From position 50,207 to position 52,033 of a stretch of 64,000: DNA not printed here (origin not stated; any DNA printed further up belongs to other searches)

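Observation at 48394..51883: herA / alpha-beta-hydrolase / mre11 operon lacking rad50 and nurA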

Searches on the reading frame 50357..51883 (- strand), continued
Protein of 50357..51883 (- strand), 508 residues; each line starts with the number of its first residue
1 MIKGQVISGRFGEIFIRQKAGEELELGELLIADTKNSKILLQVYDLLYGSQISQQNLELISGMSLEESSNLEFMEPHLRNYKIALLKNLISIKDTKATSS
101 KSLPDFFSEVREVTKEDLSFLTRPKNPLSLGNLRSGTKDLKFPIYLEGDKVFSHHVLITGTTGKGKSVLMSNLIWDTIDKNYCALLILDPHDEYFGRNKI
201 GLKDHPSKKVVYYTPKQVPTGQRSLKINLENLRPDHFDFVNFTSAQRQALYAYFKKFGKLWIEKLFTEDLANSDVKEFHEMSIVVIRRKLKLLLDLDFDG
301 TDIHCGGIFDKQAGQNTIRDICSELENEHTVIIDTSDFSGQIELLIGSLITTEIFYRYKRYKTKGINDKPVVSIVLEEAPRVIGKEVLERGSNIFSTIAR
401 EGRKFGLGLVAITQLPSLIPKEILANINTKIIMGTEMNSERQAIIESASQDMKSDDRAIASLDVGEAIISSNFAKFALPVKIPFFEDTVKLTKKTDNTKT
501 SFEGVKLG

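Call 19: search_protein_families(library=pfam, proteins=[L006:79-2613:-, L008:11525-11974:+, L008:12110-12466:+, L006:11552-12868:-], max_evalue=1)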
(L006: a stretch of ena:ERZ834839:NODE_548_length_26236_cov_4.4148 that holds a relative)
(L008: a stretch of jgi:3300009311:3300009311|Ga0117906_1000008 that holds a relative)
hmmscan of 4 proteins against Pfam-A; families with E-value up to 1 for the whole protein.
L006:79-2613:- (844 aa): 3 families
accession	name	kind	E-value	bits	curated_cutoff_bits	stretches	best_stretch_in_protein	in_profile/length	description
PF01118.30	Semialdhyde_dh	-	0.036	14.9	26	1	430-500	31-103/121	Semialdehyde dehydrogenase, NAD binding domain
PF08827.16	DUF1805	-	0.059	14.1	29.5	1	399-441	12-54/64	Domain of unknown function (DUF1805)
PF23367.1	DUF7091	-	0.18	12.7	27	1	278-329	5-52/88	Family of unknown function (DUF7091)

L008:11525-11974:+ (149 aa): 23 families
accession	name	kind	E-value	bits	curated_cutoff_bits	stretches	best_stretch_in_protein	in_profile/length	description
PF04136.21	COG3_N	-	0.0057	17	27.9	1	48-100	10-62/147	Conserved oligomeric Golgi complex subunit 3, N-terminal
PF04740.18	LXG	-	0.0059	17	26.5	1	49-83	10-44/202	LXG domain of WXG superfamily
PF24235.1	RHG29_45_N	-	0.0062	17.2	27.7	1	53-116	3-66/108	Rho GTPase-activating protein 29/45 N-terminal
PF04926.20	PAP_RNA-bind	-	0.0086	16.2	24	1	26-87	9-67/181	Poly(A) polymerase predicted RNA binding domain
PF15952.10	ESM4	-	0.013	16.4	27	1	36-92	15-72/173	Enhancer of split M4 family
PF18595.6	Nuf2_DHR10-like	-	0.014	15.8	28.4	1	48-91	32-75/117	Nuf2, DHR10-like domain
PF01025.24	GrpE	-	0.014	15.5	25.8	1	42-111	11-82/165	GrpE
PF03462.23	PCRF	-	0.015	15.6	24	1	32-94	8-70/194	PCRF domain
PF19745.5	FUT8_N_cat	-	0.019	14.2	27.6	1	28-90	23-84/499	Alpha-(1,6)-fucosyltransferase N- and catalytic domains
PF01496.24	V_ATPase_I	-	0.021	13.2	30.7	1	19-99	31-112/815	V-type ATPase 116kDa subunit family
PF02732.21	ERCC4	-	0.025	14.9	24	1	48-122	53-140/140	ERCC4 domain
PF08650.15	DASH_Dad4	-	0.042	14.3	29.8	1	51-87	13-49/71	DASH complex subunit Dad4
PF07967.19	zf-C3HC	-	0.055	13.9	22.2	1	32-85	79-130/132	NuBaID N-terminal domain (aka zf-C3HC)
PF08651.15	DASH_Duo1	-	0.056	13.7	25.4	1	49-83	7-41/74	DASH complex subunit Duo1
PF16088.10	BORCS7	-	0.093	13.4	27.3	1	39-85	58-103/103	BLOC-1-related complex sub-unit 7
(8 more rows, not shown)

L008:12110-12466:+ (118 aa): 1 family
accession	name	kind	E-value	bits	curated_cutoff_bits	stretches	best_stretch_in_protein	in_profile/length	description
PF23239.1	DUF7069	-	0.16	12.6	27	0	27-58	27-58/70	Domain of unknown function (DUF7069)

L006:11552-12868:- (438 aa): 16 families
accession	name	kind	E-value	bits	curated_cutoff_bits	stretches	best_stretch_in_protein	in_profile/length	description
PF01935.23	DUF87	-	6.2e-13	49.8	23.2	1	51-243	26-202/220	Helicase HerA, central domain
PF05707.18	Zot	-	2.9e-06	27.3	20.3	1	302-368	84-151/197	Zonular occludens toxin (Zot)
PF05872.18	HerA_C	-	0.002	17.3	22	1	295-381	254-340/502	Helicase HerA-like C-terminal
PF24389.1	ORC-CDC6-like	-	0.0026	17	27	1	44-102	28-85/571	ORC-CDC6-like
PF16007.11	DUF4777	-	0.0036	17.9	34.4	1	175-225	10-61/66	Domain of unknown function (DUF4777)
PF13401.12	AAA_22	-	0.012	16.4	27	0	287-329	74-105/130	AAA domain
PF01580.24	FtsK_SpoIIIE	-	0.013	15.4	24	0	29-65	20-56/221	FtsK/SpoIIIE family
PF00270.35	DEAD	-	0.022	14.9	26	0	294-319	112-137/167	DEAD/DEAH box helicase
PF00004.35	AAA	-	0.028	15.3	21.2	0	296-359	55-126/131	ATPase family associated with various cellular activities (AAA)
PF08587.17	UBA_2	-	0.053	14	23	1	176-207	7-38/45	Ubiquitin associated domain (UBA)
PF00005.33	ABC_tran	-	0.087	13.9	25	1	39-73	2-36/137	ABC transporter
PF13173.12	AAA_14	-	0.11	12.9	27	0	48-89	2-38/129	AAA domain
PF13245.12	AAA_19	-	0.12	12.9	25.1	0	44-81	7-42/134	AAA domain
PF13191.12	AAA_16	-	0.13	13.1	32.6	0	45-73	19-49/167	AAA ATPase domain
PF24883.2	NPHP3_N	-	0.22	12.1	24.8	1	44-74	18-48/164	Nephrocystin 3, N-terminal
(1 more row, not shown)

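Call 20: search_solved_structures(query=L006:79-2613:-, max_evalue=1)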
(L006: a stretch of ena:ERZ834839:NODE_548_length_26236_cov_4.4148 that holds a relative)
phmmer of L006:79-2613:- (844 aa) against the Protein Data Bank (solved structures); distinct sequences matched with E-value up to 1: 4.
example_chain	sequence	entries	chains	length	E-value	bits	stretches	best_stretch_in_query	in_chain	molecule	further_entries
5to5_A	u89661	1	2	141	0.14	13.8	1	427-530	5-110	Nucleoprotein TPR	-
5to6_A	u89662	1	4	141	0.2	13.2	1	427-530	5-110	Nucleoprotein TPR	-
5to7_A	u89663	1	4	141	0.22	13.1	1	427-530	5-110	Nucleoprotein TPR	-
5tvb_A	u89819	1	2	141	0.33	12.5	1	427-530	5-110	Nucleoprotein TPR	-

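Call 22: find_related_loci(query=A1, collection=genome_contigs, flank=10000)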
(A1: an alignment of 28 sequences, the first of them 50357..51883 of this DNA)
Query A1 (508 aa) in genome_contigs; peptide patterns used: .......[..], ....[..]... (x = any residue, [..] = any of these).
600 stretches matched a pattern (row limit reached: there are more); 512 encode a relative of the query (tblastn E <= 1e-3); the best 80 are kept; 80 distinct loci.
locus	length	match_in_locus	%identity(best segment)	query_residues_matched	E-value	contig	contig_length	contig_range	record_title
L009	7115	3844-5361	72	1-508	0e+0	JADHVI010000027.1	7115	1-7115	MAG: Candidatus Woesearchaeota archaeon isolate BS150m-G68 BS-150m-C10139, whole genome shotgun sequence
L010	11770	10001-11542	68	1-507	0e+0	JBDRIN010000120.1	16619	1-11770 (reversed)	MAG: archaeon isolate MEGAHIT-group-1.588 k141_8820788, whole genome shotgun sequence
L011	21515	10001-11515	69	1-507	0e+0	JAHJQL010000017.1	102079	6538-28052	MAG: Nanoarchaeota archaeon isolate OS_PC_MetaG.mb.107 OS_PC_MetaG.mb.107_k141_72715, whole genome shotgun sequence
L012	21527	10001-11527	68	1-507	0e+0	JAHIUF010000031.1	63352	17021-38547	MAG: Nanoarchaeota archaeon isolate MM_PC_MetaG.mb.241 MM_PC_MetaG.mb.241_k141_664682, whole genome shotgun sequence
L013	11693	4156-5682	65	1-507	0e+0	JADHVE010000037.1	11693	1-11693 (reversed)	MAG: Candidatus Woesearchaeota archaeon isolate BS150m-G64 BS-150m-C5031, whole genome shotgun sequence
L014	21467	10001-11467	64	1-490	0e+0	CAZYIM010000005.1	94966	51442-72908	MAG TPA_asm: uncultured Methanosarcinales archaeon isolate SRP077602_co2_322 genome assembly, contig: NODE_300_length_94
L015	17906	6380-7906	65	1-507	0e+0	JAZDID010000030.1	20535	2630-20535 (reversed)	MAG: Nanoarchaeota archaeon isolate MEGAHIT-group-0.384 k141_192713, whole genome shotgun sequence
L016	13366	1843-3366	63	1-507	0e+0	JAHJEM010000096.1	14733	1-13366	MAG: Nanoarchaeota archaeon isolate Modern_marine_glass_biofilm.mb.128 Modern_marine_gla.mb.128_k141_787471, whole genom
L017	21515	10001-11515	63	1-505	0e+0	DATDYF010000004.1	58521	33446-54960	MAG TPA_asm: Candidatus Nanoarchaeia archaeon isolate SMAG_U8158 k141_1084675, whole genome shotgun sequence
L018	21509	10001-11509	63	1-505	0e+0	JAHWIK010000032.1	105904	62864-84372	MAG: Candidatus Woesearchaeota archaeon isolate YT1_182 k127_61731115, whole genome shotgun sequence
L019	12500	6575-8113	63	1-507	0e+0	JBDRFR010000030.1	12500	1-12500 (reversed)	MAG: Nanoarchaeota archaeon isolate MEGAHIT-group-1.382 k141_8075903, whole genome shotgun sequence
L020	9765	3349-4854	62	1-505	0e+0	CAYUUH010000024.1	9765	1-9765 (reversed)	MAG TPA_asm: uncultured Methanosarcinales archaeon isolate SRP319275_co4_86 genome assembly, contig: NODE_4533_length_97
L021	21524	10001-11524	63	1-508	0e+0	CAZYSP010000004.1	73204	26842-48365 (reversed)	MAG TPA_asm: uncultured Methanosarcinales archaeon isolate binchicken_co48_510 genome assembly, contig: NODE_385_length_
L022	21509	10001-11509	63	1-507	0e+0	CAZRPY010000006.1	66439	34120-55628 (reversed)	MAG TPA_asm: uncultured Methanosarcinales archaeon isolate SRP178908_co1_144 genome assembly, contig: NODE_204_length_66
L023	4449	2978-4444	65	3-490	0e+0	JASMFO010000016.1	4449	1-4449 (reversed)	MAG: Candidatus Woesearchaeota archaeon isolate ETNP7_MAG_25 c_000000249083, whole genome shotgun sequence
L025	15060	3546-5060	61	1-505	0e+0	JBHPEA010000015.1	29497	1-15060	Nanoarchaeota archaeon isolate SAG AM-311-D13 NODE_15_length_29497_cov_30.756131, whole genome shotgun sequence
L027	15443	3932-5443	62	1-505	0e+0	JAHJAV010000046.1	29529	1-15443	MAG: Nanoarchaeota archaeon isolate Modern_marine.mb.228 Modern_marine.mb.228_k141_746918, whole genome shotgun sequence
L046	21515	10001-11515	61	1-507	0e+0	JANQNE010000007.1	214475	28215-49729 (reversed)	MAG: Candidatus Nanoarchaeia archaeon isolate PL23a_bin.30 k99_2882384, whole genome shotgun sequence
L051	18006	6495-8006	61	1-502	0e+0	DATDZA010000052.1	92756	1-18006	MAG TPA_asm: Candidatus Nanoarchaeia archaeon isolate SMAG_U8179 k141_1097754, whole genome shotgun sequence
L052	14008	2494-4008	60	1-507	0e+0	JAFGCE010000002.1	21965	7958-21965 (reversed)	MAG: Candidatus Woesearchaeota archaeon isolate Zod_Metabat.1084 k87_490208, whole genome shotgun sequence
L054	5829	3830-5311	61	1-492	0e+0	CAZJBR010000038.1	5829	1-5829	MAG TPA_asm: uncultured Methanosarcinales archaeon isolate binchicken_co38_212 genome assembly, contig: NODE_28912_lengt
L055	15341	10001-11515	62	1-507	0e+0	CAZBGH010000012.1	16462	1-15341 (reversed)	MAG TPA_asm: uncultured Methanosarcinales archaeon isolate binchicken_co21_254 genome assembly, contig: NODE_2122_length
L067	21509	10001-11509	61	1-504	0e+0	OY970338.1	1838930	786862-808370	MAG: uncultured Candidatus Woesearchaeota archaeon isolate MFD02416.bin.c.18 genome assembly, chromosome: 1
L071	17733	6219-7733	60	1-507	0e+0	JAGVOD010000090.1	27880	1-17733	MAG: archaeon isolate DeMMO3_27 c_000000059245, whole genome shotgun sequence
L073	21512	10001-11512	60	2-505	0e+0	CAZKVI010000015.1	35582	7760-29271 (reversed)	MAG TPA_asm: uncultured Methanosarcinales archaeon isolate SRP077602_co2_3 genome assembly, contig: NODE_1794_length_355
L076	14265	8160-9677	59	1-507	0e+0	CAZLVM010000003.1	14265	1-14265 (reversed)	MAG TPA_asm: uncultured Methanosarcinales archaeon isolate binchicken_co171_24 genome assembly, contig: NODE_837_length_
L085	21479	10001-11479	62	3-495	0e+0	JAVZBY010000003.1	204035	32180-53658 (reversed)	MAG: Candidatus Woesearchaeota archaeon isolate DRTY-6_201705_bins_17 DRTY-6_201705_bins_17_scaffold_3, whole genome sho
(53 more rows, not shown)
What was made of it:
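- The ATPase family has at least 512 confirmed relatives among species-representative genomes, nearly all labelled Woese-/Nanoarchaeota or unclassified archaeal MAGs (call 22).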

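Call 26: search_protein_families(library=pfam, proteins=[L055:11669-14113:+, L046:11554-13560:+, L085:11530-13347:+, L018:11558-12379:+, L020:4905-5693:+, L067:11526-12317:+, L076:9888-10688:+, L052:4045-4785:+, L073:11521-12300:+, L071:7774-8679:+], max_evalue=0.001)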
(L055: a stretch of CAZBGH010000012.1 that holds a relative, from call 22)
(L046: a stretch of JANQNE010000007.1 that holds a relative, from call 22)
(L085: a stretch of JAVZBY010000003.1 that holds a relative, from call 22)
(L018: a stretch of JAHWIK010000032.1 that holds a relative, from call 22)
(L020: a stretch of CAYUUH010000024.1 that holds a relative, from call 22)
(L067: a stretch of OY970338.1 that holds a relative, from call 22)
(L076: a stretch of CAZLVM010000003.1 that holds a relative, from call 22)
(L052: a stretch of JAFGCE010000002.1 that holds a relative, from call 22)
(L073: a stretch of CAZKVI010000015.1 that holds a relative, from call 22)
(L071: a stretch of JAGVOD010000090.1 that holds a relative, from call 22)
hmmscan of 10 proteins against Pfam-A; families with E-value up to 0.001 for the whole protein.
L055:11669-14113:+ (814 aa): 4 families
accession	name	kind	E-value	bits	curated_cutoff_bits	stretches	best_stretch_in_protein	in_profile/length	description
PF01555.25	N6_N4_Mtase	-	1.4e-21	77.9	26.7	2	6-58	161-213/221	DNA methylase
PF01170.24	UPF0020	-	2.7e-07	30.9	22.3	1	25-72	27-65/197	RMKL-like, methyltransferase domain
PF01096.23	Zn_ribbon_TFIIS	-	3.5e-05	24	21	1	98-133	2-37/39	Transcription factor S-II (TFIIS)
PF03602.21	Cons_hypoth95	-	6.9e-05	23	24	0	20-63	36-79/182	Conserved hypothetical protein 95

L046:11554-13560:+ (668 aa): 1 family
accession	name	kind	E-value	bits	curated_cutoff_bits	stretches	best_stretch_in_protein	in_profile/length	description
PF00990.26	GGDEF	-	7.2e-35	120.6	23.8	1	415-529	1-113/161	Diguanylate cyclase, GGDEF domain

L085:11530-13347:+ (605 aa): 6 families
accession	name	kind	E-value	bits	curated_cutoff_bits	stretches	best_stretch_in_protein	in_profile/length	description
PF09992.14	NAGPA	-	3.7e-25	89.5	25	1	239-420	1-169/169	Phosphodiester glycosidase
PF22741.1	PTP-NADK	-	6.2e-14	52.1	27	1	465-565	21-132/163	DSP-PTPase phosphatase fused to NAD+ Kinase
PF03162.18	Y_phosphatase2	-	1.2e-13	51.4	27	1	467-582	7-132/165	Tyrosine phosphatase family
PF22785.1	Tc-R-P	-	2.1e-07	31.9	27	1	478-562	9-101/106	Polymorphic toxin system, DSP-PTPase phosphatase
PF00782.25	DSPc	-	2.6e-06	27.7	33.5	1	486-578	12-111/133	Dual specificity phosphatase, catalytic domain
PF13350.11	Y_phosphatase3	-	0.00045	20.7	22.2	0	525-561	115-149/240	Tyrosine phosphatase family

L018:11558-12379:+ (273 aa): 0 families

L020:4905-5693:+ (262 aa): 0 families

L067:11526-12317:+ (263 aa): 0 families

L076:9888-10688:+ (266 aa): 0 families

L052:4045-4785:+ (246 aa): 0 families

L073:11521-12300:+ (259 aa): 0 families

L071:7774-8679:+ (301 aa): 0 families

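Call 39: search_protein_families(library=pfam, proteins=[L025:2821-3510:+, L054:1337-1891:+, L027:3087-3722:-, L052:213-602:-, L022:5682-6080:-, L051:3872-4744:+], max_evalue=0.01)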
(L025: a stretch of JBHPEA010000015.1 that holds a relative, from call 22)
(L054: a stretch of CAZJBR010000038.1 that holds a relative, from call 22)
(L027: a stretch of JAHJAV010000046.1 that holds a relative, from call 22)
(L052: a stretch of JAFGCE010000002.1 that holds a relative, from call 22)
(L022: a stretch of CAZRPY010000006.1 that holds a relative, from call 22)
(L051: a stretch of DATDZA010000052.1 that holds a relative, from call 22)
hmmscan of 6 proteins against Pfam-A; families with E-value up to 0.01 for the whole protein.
L025:2821-3510:+ (229 aa): 0 families

L054:1337-1891:+ (184 aa): 0 families

L027:3087-3722:- (211 aa): 12 families
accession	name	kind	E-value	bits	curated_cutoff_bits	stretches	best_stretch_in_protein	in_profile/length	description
PF01926.29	MMR_HSR1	-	5.8e-15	55.8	21.9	1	26-168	2-113/113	50S ribosome-binding GTPase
PF00009.33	GTP_EFTU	-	1.7e-11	44.5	26.5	2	127-206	90-182/188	Elongation factor Tu GTP binding domain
PF02421.24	FeoB_N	-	9.4e-07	28.9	27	1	26-200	3-150/156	Ferrous iron transport protein B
PF00735.24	Septin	-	1.9e-06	27.8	26.2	1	27-98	8-80/280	Septin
PF08477.19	Roc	-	4.7e-06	27.3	27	1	25-89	1-65/119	Ras of Complex, Roc, domain of DAPkinase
PF03193.22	RsgA_GTPase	-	1.5e-05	25.3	30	0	130-202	23-100/174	RsgA GTPase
PF00025.27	Arf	-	2.1e-05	24.5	22.3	0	128-176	80-132/174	ADP-ribosylation factor family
PF00004.35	AAA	-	0.00012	23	21.2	1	28-171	3-113/131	ATPase family associated with various cellular activities (AAA)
PF00071.28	Ras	-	0.00024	21.2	21.6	0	144-206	87-156/162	Ras family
PF09439.16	SRPRB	-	0.00049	20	25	0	27-97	7-62/178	Signal recognition particle receptor beta subunit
PF16897.10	MMR_HSR1_Xtn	-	0.0007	20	35.2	1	160-208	56-102/106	C-terminal region of MMR_HSR1 domain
PF00503.26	G-alpha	-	0.006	16.2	48.8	0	153-190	244-281/333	G-protein alpha subunit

L052:213-602:- (129 aa): 1 family
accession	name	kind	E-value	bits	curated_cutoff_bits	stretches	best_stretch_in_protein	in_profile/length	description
PF09845.14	OapC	-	3.1e-26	92.6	23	1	2-122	1-132/133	Origin-associated protein OapC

L022:5682-6080:- (132 aa): 1 family
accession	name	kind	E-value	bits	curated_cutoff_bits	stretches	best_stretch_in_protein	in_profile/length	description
PF09846.14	OapB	-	2.4e-20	72.9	27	1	13-118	2-102/104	Origin-associated protein OapB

L051:3872-4744:+ (290 aa): 2 families
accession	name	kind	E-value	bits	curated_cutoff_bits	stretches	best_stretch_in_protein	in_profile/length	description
PF01351.25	RNase_HII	-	6.8e-36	124.5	25.8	1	4-199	1-196/199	Ribonuclease HII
PF11858.14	DUF3378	-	0.00023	21.7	27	1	243-280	20-58/76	Domain of unknown function (DUF3378)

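Call 56: predict_structure(alignment_id=A1)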
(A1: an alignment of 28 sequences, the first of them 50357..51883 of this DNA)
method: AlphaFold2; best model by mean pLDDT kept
length: 508 residues; sequences in the alignment: 28
mean_pLDDT: 78.9   pTM: 0.77
mean pLDDT of the five models: 78.9, 70.6, 70.5, 67.0, 65.2
residues with pLDDT >= 90: 76; 70-90: 329; 50-70: 73; < 50: 30
segments of 3 or more residues with pLDDT < 50: 67-75, 494-508
pLDDT, mean of each block of 10 residues (from residue 1): 85 84 88 86 81 51 50 50 84 74 82 85 84 88 88 84 73 89 87 74 85 83 87 87 86 90 83 60 87 86 84 88 92 84 88 82 68 81 66 65 71 76 82 86 87 85 86 85 84 45 30
secondary structure, 60 per line:
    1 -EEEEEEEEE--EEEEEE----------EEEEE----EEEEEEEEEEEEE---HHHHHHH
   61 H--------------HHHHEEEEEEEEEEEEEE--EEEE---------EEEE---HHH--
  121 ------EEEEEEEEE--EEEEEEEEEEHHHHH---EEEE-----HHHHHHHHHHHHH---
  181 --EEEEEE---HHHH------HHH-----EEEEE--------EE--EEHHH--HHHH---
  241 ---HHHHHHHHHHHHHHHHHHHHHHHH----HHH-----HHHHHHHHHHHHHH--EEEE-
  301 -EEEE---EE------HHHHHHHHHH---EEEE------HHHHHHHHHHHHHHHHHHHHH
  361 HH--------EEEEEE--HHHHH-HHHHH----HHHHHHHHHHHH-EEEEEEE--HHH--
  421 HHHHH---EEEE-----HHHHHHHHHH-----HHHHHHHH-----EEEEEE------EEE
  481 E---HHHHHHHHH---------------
elements in order: E2-10 E13-18 E29-33 E38-50 H54-61 H76-79 E80-93 E96-99 E109-112 E127-135 E138-147 H148-152 E156-159 H165-177 E183-188 H192-195 E210-214 H234-237 H244-267 H280-293 E296-299 E302-305 H317-326 E330-333 H340-362 E371-376 H379-383 H385-389 H394-405 E407-413 H421-425 E429-432 H438-447 H453-460 E466-471 E478-481 H485-493
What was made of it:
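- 50357..51883 (-): HerA-clade hexameric-translocase-type ATPase (508 aa). It has an N-terminal beta-barrel (HAS-barrel-like, residues ~1-112) and a RecA-like core with Walker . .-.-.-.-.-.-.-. (161-167), acidic Walker B E377/E378 and the R400-E-G-R-K-F motif. It is the first gene of the conserved pair. The AF2 model has pLDDT 78.9 (call 56).
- On HerA (HerA/FtsK-superfamily ring translocase, HerA clade): The AF2 model has beta strands across residues 2-50 and 80-112, then a RecA-like core (call 56).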
